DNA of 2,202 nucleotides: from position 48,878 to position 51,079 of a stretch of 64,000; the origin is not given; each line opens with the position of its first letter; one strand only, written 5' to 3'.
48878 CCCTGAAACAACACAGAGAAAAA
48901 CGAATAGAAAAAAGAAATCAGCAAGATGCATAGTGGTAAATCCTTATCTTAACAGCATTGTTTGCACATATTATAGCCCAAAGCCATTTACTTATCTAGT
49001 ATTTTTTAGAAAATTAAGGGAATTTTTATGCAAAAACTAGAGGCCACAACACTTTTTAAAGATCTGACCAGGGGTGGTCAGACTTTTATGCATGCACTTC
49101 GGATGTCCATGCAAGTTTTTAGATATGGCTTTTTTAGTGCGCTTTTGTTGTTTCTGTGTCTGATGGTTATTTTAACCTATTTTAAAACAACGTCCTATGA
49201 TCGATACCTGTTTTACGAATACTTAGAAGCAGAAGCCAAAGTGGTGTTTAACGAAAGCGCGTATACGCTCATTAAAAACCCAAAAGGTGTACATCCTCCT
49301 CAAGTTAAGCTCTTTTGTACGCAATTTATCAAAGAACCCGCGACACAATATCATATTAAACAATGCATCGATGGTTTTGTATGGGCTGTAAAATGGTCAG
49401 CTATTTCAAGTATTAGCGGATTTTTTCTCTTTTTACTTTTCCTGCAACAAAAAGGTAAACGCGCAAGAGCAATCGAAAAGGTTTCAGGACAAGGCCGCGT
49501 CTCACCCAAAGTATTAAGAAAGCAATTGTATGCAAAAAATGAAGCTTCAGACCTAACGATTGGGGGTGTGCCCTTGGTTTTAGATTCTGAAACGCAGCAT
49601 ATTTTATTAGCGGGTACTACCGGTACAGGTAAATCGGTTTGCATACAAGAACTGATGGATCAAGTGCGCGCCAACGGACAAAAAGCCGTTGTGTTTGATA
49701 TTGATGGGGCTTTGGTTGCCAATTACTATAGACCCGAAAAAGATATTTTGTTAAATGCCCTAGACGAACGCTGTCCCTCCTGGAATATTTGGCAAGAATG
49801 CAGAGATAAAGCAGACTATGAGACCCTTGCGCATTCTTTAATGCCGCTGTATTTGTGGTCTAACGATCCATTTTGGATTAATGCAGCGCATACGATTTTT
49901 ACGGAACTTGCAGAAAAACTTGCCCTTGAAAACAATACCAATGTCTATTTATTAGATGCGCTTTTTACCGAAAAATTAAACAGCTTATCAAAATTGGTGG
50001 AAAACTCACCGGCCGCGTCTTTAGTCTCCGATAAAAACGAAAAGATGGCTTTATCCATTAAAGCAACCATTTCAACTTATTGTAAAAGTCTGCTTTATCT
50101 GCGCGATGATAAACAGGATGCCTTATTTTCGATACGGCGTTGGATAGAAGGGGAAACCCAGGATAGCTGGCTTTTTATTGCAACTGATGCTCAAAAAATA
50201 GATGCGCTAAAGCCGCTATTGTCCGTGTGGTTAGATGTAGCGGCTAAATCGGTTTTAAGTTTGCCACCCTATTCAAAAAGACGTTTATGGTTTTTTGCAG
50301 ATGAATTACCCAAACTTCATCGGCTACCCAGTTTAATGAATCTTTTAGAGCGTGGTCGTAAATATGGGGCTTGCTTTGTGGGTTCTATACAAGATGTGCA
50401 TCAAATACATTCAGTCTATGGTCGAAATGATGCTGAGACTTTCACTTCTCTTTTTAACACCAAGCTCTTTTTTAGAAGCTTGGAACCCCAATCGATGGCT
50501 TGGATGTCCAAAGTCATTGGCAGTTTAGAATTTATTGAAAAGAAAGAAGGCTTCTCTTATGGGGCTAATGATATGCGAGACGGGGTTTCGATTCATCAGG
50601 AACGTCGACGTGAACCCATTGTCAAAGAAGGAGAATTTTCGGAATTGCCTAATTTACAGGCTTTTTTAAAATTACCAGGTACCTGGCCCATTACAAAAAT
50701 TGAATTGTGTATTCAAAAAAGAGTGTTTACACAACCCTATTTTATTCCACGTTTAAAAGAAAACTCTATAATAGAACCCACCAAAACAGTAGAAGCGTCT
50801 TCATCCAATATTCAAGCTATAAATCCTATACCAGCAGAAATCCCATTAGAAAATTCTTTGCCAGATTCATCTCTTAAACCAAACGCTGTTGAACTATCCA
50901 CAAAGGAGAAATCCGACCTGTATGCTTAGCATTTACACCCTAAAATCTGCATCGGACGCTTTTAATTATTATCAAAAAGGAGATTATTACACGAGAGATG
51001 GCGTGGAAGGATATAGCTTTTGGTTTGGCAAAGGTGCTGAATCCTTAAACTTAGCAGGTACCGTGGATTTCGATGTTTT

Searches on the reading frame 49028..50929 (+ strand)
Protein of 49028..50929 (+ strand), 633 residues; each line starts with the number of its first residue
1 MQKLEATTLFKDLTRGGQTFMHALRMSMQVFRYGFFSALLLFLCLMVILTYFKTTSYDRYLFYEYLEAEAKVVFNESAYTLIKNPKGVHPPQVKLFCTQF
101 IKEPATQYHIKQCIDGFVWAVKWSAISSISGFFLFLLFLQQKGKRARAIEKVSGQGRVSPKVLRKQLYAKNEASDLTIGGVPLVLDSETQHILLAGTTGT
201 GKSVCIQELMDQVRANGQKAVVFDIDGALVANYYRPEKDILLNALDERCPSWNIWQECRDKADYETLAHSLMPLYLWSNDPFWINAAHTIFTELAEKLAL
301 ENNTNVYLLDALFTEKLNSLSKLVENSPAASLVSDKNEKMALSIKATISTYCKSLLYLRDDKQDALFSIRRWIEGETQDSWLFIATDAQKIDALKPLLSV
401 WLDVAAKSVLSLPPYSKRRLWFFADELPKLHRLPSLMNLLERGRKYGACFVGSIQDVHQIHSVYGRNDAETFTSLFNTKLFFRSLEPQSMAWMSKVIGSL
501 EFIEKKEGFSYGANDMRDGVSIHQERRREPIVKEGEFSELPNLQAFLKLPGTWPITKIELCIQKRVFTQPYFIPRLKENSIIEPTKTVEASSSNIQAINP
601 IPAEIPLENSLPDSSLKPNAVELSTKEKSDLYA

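Call 11: search_protein_families(library=pfam, proteins=[window:49028-50929:+], max_evalue=0.001)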
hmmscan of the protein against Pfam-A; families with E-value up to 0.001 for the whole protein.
window:49028-50929:+ (633 aa): 7 families
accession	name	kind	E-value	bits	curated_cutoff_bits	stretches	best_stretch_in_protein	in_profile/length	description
PF10412.15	TrwB_AAD_bind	-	5.1e-125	417.8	20.5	1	176-560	2-386/387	Type IV secretion-system coupling protein DNA-binding domain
PF12696.13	TraG-D_C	-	3.6e-17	62.9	22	1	420-541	2-125/126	TraM recognition site of TraD and TraG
PF02534.20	T4SS-DNA_transf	-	1.1e-13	51.3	20.1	1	162-555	19-438/468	Type IV secretory system Conjugative DNA transfer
PF01935.23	DUF87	-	0.00013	22.6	23.2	1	181-233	12-68/220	Helicase HerA, central domain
PF01580.24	FtsK_SpoIIIE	-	0.00016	21.6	24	1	180-210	28-60/221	FtsK/SpoIIIE family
PF05872.18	HerA_C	-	0.00024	20.3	22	1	183-230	15-62/502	Helicase HerA-like C-terminal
PF12775.13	AAA_7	-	0.00041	20.4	25.8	1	188-220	32-64/181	P-loop containing dynein motor region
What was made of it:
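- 49028..50929 (+): Type IV coupling protein (TraD/TrwB-like). Pfam TrwB_AAD_bind, E=5e-125 (call 11).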
